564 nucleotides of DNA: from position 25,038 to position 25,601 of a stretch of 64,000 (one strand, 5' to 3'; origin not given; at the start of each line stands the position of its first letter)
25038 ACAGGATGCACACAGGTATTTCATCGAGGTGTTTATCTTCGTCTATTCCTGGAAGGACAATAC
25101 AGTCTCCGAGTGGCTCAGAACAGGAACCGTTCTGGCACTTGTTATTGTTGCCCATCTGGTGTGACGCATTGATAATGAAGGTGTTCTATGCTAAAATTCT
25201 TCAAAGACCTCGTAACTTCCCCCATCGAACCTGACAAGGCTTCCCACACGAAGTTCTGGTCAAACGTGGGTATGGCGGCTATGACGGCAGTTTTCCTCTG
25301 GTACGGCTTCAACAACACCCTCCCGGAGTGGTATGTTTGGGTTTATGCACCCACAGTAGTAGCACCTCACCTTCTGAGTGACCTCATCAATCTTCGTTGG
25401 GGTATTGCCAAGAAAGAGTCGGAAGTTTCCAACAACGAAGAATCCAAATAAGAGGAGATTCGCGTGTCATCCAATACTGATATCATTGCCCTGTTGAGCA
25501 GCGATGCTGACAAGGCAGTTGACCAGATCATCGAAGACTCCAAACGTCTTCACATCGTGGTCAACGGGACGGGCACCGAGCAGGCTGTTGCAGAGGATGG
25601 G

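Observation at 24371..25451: Three membrane proteins embedded between tail-fibre genes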

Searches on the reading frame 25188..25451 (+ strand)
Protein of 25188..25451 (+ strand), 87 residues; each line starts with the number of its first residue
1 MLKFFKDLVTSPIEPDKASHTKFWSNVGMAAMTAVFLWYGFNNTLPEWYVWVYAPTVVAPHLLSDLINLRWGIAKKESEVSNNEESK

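Call 4: search_protein_families(library=pfam, proteins=[window:25188-25451:+], max_evalue=0.1)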
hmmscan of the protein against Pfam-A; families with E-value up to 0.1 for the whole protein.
window:25188-25451:+ (87 aa): 0 families

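Call 5: search_protein_families(library=phrogs, proteins=[window:25188-25451:+], max_evalue=0.01)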
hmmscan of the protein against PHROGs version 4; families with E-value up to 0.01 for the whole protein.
window:25188-25451:+ (87 aa): 1 family
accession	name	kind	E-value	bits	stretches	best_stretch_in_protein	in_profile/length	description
phrog_1322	-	moron, auxiliary metabolic gene and host takeover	4.5e-32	111.1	1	1-85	3-86/87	membrane protein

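Call 12: search_dna_similar(query=window:25188-25448:+, collection=phages, mode=protein, max_rows=60, rows=spread, max_evalue=0.001)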
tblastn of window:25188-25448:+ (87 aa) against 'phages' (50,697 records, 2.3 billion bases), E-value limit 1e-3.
Records with a match: 374; places in all: 376; records where one place covers at least 80% of the query: 233.
Best place of each record, by identity: >=99% 10; 95-99% 14; 90-95% 7; 60-80% 77; <60% 266.
By first word of the organism name: Escherichia 219; Klebsiella 40; Campylobacter 21; Salmonella 16; Cronobacter 15; Aeromonas 15; Pectobacterium 10; Enterobacter 7; Erwinia 6; Serratia 3; and 13 more.
By host as written in the record: Escherichia coli 65; - 30; Escherichia coli K-12 MG1655 30; Campylobacter jejuni 20; Escherichia coli K-12 16; Klebsiella pneumoniae 12; Cronobacter sakazakii 11; Escherichia sp. 9; and 105 more.
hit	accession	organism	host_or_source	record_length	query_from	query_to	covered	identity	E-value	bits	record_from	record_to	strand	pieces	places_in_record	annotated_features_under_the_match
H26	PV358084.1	Enterobacter phage ENT3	Enterobacter hormaechei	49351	1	74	85%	100.0%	6e-43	152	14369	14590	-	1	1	record has no annotation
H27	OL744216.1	Enterobacter phage vB_ExiM_F4M1E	Enterobacter hormaechei subsp. ...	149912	1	74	85%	100.0%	6e-43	152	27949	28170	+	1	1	hypothetical protein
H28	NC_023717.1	Cronobacter phage CR9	Cronobacter sakazakii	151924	1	74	85%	97.3%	9e-42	149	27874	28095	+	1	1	membrane protein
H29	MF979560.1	Pectobacterium phage DU_PP_I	Pectobacterium sp.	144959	1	74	85%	95.9%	2e-41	148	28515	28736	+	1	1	hypothetical protein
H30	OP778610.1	Escherichia phage W70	Escherichia coli str. K-12 substr. ...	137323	1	74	85%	91.9%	4e-40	145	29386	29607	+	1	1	hypothetical protein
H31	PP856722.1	Salmonella phage vB_SEnST11_KE23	Salmonella enterica subsp. enterica ...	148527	1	73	84%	74.0%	7e-32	121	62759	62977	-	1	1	membrane protein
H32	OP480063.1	Erwinia phage pEa_SNUABM_56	Erwinia amylovora TS3128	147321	1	73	84%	74.0%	1e-30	117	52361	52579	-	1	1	hypothetical protein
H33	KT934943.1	Klebsiella phage vB_KpnM_KB57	Klebsiella pneumoniae M-9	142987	1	74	85%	73.0%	1e-31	120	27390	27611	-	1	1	hypothetical protein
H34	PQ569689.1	Klebsiella phage vB_Kpn_K54_rec3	Klebsiella pneumoniae K23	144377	1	74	85%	73.0%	1e-31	120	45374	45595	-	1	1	membrane protein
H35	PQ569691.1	Klebsiella phage vB_Kpn_K54_rec5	Klebsiella pneumoniae K23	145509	1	74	85%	73.0%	1e-31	120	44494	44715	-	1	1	membrane protein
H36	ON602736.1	Klebsiella phage VLCpiM5a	Klebsiella pneumoniae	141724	1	74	85%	73.0%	1e-31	120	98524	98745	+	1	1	membrane protein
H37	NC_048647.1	Klebsiella phage KNP2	Klebsiella sp.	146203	1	74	85%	73.0%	1e-31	120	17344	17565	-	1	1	membrane protein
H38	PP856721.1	Salmonella phage vB_SEnST11_KE22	Salmonella enterica subsp. enterica ...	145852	1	73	84%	72.6%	1e-31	120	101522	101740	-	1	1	membrane protein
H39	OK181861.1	Escherichia phage 24-2-1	Escherichia sp.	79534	1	73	84%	72.6%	6e-30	115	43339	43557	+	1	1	hypothetical protein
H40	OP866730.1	Cronobacter phage EspYZU15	Cronobacter sakazakii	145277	1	73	84%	69.9%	2e-30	117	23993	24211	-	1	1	putative membrane protein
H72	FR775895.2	Escherichia phage phi92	Escherichia coli K92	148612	15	72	67%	39.0%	1e-8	56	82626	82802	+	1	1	PHI92_gene_144: Phi92_gp144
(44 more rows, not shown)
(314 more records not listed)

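Call 15: get_annotated_region(hit=H72, flank=7000)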
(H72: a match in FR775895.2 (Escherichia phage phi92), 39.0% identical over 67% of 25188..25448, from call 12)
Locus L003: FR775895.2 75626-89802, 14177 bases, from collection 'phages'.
description: Enterobacteria phage phi92, complete genome.
organism: Escherichia phage phi92 (NCBI taxid 948870)
taxonomy: Viruses; Duplodnaviria; Heunggongvirae; Uroviricota; Caudoviricetes; Stephanstirmvirinae; Justusliebigvirus; Justusliebigvirus phi92
host: Escherichia coli K92; source: -; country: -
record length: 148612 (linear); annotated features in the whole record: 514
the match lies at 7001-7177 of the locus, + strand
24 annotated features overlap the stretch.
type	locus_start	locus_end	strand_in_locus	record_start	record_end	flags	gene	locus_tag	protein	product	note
CDS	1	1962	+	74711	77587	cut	PHI92_gene_141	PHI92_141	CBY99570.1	Phi92_gp141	86.1% sequence similarity to ADP02445.1: gp050 from Salmonella phage PVP-SE1; 50.3% sequence similarity to ...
regulatory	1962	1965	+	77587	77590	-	PHI92_gene_142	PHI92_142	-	ribosome_binding_site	rbs motif: AGGA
CDS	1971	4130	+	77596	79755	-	PHI92_gene_142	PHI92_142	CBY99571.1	Phi92_gp142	58.4% sequence similarity to YP_002003536.1: gp034 from Escherichia phage rv5; potential tail fiber protein with ...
regulatory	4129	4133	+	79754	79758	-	PHI92_gene_143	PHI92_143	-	ribosome_binding_site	rbs motif: AGGAG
CDS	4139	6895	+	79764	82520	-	PHI92_gene_143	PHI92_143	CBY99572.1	Phi92_gp143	precursor protein of endosialidase 92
sig_peptide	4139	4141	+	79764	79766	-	PHI92_gene_143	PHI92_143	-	-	-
mat_peptide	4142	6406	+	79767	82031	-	endoN92*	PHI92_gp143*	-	proteolytically matured endosialidase 92* (endoN92*), mature tailspike protein,endo-alpha-2,8-sialidase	depolymerization of poly-alpha-2,8-sialic acid and poly-(alpha-2,8-alpha-2,9)-sialic acid (the capsular polymers of ...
mat_peptide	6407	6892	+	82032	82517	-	endoN92-CTD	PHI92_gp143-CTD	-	endoN92-CTD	Intramolecular triple-beta-helix chaperone domain,highly conserved tailspike protein chaperone domain. The chaperone ...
regulatory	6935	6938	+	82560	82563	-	PHI92_gene_144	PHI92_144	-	ribosome_binding_site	rbs motif: GGAG/GAGG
CDS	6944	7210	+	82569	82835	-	PHI92_gene_144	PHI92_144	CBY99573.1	Phi92_gp144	49.4% sequence similarity to ADP02437.1: gp042 from Salmonella phage PVP-SE1; 50.5% sequence similarity to ...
regulatory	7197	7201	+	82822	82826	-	PHI92_gene_145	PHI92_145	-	ribosome_binding_site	rbs motif: AGGAG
CDS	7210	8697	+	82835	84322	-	PHI92_gene_145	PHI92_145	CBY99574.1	Phi92_gp145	49.4% sequence similarity to ADP02443.1: gp048 from Salmonella phage PVP-SE1; 48.4% sequence similarity to ...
regulatory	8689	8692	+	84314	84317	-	PHI92_gene_146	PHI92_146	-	ribosome_binding_site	rbs motif: GGAG/GAGG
CDS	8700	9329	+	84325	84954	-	PHI92_gene_146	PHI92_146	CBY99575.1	Phi92_gp146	46.2% sequence similarity to ADP02442.1: gp047 from Salmonella phage PVP-SE1; 48.6% sequence similarity to ...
regulatory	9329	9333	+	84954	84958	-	PHI92_gene_147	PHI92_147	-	ribosome_binding_site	rbs motif: AGGAG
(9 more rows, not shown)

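Call 27: find_homologous_proteins(query=window:25188-25448:+, max_evalue=0.001)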
Query window:25188-25448:+ (87 aa): 52 proteins with E <= 0.001 among 52 candidates.
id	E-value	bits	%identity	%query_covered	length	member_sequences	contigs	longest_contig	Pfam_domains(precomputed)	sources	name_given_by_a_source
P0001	3.3e-52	192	97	100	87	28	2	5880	-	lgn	-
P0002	5.0e-51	188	95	100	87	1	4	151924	-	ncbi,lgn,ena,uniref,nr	ncbi:membrane protein [Cronobacter phage CR9]|uniref:Uncharacterized protein n=1 Tax=Cronobacter pha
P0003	6.7e-51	188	94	100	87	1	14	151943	-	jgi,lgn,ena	jgi:hypothetical protein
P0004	1.6e-50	186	95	100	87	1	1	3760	-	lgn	-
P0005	2.2e-50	186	93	100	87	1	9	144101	-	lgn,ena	-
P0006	1.5e-48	180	91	100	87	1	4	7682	-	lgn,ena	-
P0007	1.6e-48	180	92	100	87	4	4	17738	-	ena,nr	nr:MAG TPA: Protein of unknown function (DUF2644) [Caudoviricetes sp.]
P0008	2.0e-48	180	90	100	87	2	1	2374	-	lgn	-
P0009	2.5e-48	179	92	100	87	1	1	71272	-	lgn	-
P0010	4.7e-45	169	89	94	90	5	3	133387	-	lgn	-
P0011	9.5e-44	165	82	100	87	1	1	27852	-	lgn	-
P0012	1.0e-43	165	82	100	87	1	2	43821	-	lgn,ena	-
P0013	1.3e-43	164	82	100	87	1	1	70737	-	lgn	-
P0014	1.3e-43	164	85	97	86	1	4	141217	-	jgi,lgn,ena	jgi:hypothetical protein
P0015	1.9e-43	164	83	97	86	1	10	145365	-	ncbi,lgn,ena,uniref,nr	ncbi:hypothetical protein A71_133 [Escherichia phage A7_1]|uniref:Uncharacterized protein n=2 Tax=Ve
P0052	2.7e-28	115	61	100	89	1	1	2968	PF10841.14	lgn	-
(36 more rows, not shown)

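Call 29: search_protein_families(library=pfam, alignment_id=A1, max_evalue=1)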
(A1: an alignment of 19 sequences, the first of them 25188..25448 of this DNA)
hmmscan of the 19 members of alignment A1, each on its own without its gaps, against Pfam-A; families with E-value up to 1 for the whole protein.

A. member 1, window:25188-25448:+ (87 aa): 0 families

B. families by the number of members that match (of 19 scanned): 5 families
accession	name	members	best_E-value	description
PF06779.20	MFS_4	5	0.0098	Uncharacterised MFS-type transporter YbfB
PF13779.11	DUF4175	2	0.016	Domain of unknown function (DUF4175)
PF14372.11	hAT-like_RNase-H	1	0.023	hAT-like transposase, RNase-H fold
PF03137.26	OATP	1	0.11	Organic Anion Transporter Polypeptide (OATP) family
PF12387.13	Peptidase_C74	1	0.21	Pestivirus NS2 peptidase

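Call 33: find_related_loci(query=A1, collection=genome_contigs, flank=6000)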
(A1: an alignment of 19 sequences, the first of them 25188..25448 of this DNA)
Query A1 (87 aa) in genome_contigs; peptide patterns used: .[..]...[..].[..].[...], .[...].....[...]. (x = any residue, [..] = any of these).
123 stretches matched a pattern, but none encodes a relative of the query by tblastn (E <= 1e-3).

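Call 34: find_related_loci(query=A1, collection=viral_contigs, flank=5000)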
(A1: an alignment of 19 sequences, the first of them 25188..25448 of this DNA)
Query A1 (87 aa) in viral_contigs; peptide patterns used: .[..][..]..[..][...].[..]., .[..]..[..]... (x = any residue, [..] = any of these).
81 stretches matched a pattern; 62 encode a relative of the query (tblastn E <= 1e-3); 62 distinct loci.
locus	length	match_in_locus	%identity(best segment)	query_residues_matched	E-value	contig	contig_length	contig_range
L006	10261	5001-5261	99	1-87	2e-55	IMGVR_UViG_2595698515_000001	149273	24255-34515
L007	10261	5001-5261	94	1-87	1e-53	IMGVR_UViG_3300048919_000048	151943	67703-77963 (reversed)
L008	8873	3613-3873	94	1-87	1e-53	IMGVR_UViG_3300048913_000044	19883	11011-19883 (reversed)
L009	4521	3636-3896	94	1-87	2e-52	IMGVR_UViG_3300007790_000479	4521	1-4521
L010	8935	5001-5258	95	1-87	7e-52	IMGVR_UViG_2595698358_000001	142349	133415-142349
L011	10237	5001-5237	87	1-79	9e-46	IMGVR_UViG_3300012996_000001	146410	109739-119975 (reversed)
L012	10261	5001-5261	80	1-87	9e-45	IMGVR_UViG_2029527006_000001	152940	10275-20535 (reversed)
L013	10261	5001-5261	67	1-87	2e-38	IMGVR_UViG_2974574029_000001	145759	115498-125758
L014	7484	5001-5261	67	1-87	3e-38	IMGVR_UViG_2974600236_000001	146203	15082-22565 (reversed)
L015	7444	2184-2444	67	1-87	2e-38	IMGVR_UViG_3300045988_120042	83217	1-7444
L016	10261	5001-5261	67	1-87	3e-38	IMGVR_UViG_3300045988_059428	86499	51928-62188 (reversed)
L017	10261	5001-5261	67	1-87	3e-38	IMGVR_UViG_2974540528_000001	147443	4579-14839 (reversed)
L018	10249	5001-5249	67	1-85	8e-37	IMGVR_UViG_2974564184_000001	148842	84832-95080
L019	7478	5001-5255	61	1-85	2e-36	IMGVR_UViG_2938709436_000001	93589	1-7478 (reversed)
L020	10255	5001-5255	61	1-85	2e-36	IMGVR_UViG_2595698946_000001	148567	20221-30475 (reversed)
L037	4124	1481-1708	37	2-77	5e-10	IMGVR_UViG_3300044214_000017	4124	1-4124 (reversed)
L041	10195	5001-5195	33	7-71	8e-7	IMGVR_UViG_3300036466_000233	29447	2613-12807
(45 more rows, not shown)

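Call 42: search_protein_representatives(alignment_id=A2)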
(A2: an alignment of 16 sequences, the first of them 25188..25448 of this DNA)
Query: 16 sequences, 87 profile positions. Proteins with E-value up to 0.001 (for the whole library): 92; up to 1e-10: 22; up to 1e-30: 1. The best 92 are listed.
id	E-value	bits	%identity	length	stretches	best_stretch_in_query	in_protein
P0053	6.6e-42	157.6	-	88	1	1-82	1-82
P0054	7.0e-26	106.2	-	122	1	3-76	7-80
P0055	2.1e-23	98.3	-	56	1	32-85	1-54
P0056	5.8e-23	96.9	-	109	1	19-80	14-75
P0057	3.1e-21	91.3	-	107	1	3-80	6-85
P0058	4.1e-21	91.0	-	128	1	1-71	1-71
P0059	1.1e-20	89.6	-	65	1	1-46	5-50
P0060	4.0e-20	87.8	-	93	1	1-82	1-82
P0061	1.2e-18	83.1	-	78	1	3-71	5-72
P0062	1.5e-18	82.7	-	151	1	5-85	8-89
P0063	5.1e-16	74.6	-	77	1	14-79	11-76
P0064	2.5e-15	72.4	-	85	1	5-77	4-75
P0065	4.6e-15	71.6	-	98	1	15-76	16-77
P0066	1.6e-14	69.8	-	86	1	12-82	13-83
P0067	6.4e-13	64.7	-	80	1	2-82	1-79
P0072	6.0e-12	61.6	-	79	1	5-79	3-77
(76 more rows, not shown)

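Call 44: search_protein_families(library=pfam, alignment_id=A3, max_evalue=0.01)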
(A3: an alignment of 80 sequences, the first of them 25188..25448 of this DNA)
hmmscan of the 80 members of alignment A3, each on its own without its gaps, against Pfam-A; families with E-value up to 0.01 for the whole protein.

A. member 1, window:25188-25448:+ (87 aa): 0 families

B. families by the number of members that match (of 80 scanned): 5 families
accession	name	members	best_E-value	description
PF10841.13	DUF2644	5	6.3e-05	Protein of unknown function (DUF2644)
PF21827.1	New_glue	1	0.00091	New glue protein family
PF14158.11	YndJ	1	0.0064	YndJ-like protein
PF06779.20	MFS_4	1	0.0076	Uncharacterised MFS-type transporter YbfB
PF22251.1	PFF1_TM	1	0.0076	Vacuolar membrane protease, transmembrane domain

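Call 49: find_related_loci(query=A4, collection=viral_contigs, flank=4000)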
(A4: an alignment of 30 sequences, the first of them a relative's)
Query A4 (79 aa) in viral_contigs; peptide patterns used: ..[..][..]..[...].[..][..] (x = any residue, [..] = any of these).
449 stretches matched a pattern; 362 encode a relative of the query (tblastn E <= 1e-3); the best 80 are kept; 80 distinct loci.
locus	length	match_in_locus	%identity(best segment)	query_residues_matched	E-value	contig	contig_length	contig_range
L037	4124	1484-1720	75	1-79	2e-39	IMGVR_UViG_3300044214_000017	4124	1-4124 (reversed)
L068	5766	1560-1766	62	1-69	6e-28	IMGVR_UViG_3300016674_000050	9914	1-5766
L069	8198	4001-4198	62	1-66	2e-25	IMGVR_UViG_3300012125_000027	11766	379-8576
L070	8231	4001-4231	55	1-78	1e-23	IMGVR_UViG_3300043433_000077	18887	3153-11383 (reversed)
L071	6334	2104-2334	55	1-78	1e-23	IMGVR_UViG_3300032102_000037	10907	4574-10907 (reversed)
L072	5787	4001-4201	60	3-70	3e-23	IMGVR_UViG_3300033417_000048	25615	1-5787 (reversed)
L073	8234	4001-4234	52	1-79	3e-22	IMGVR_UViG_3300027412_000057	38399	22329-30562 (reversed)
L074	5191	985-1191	57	1-70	4e-22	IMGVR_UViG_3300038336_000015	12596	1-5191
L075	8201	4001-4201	53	1-68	7e-22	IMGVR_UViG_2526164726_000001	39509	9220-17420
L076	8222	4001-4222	51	1-75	1e-21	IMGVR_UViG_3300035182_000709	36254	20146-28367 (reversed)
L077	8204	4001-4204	58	1-69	2e-21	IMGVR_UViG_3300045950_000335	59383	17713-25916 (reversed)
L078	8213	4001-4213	57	1-71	3e-21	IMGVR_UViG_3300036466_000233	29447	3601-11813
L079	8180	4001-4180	60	12-69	4e-21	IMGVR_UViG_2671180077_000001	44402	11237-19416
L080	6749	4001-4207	51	1-70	2e-20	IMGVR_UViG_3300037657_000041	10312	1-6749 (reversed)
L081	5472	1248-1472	53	1-76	2e-20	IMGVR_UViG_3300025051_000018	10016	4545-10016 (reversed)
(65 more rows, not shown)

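Call 54: search_protein_families(library=phrogs, alignment_id=A5, max_evalue=0.00001)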
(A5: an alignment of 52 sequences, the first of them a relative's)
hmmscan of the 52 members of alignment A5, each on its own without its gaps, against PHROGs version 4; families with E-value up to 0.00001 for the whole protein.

A. member 1, L037:1146-1481:+ (112 aa): 0 families

B. families by the number of members that match (of 52 scanned): 11 families
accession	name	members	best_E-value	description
phrog_2649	-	14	2.2e-34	endolysin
phrog_465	-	14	1.7e-31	endolysin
phrog_6523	-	14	7.7e-29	endolysin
phrog_15351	-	13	8.2e-26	endolysin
phrog_5115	-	10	2e-19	ferredoxin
phrog_822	-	9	1.5e-47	amidase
phrog_1493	-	9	3.3e-19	endolysin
phrog_35436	-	9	5.6e-10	amidase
phrog_894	-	2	2.5e-36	endolysin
phrog_28234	-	2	2.8e-09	endolysin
phrog_1794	-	2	2.2e-06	amidase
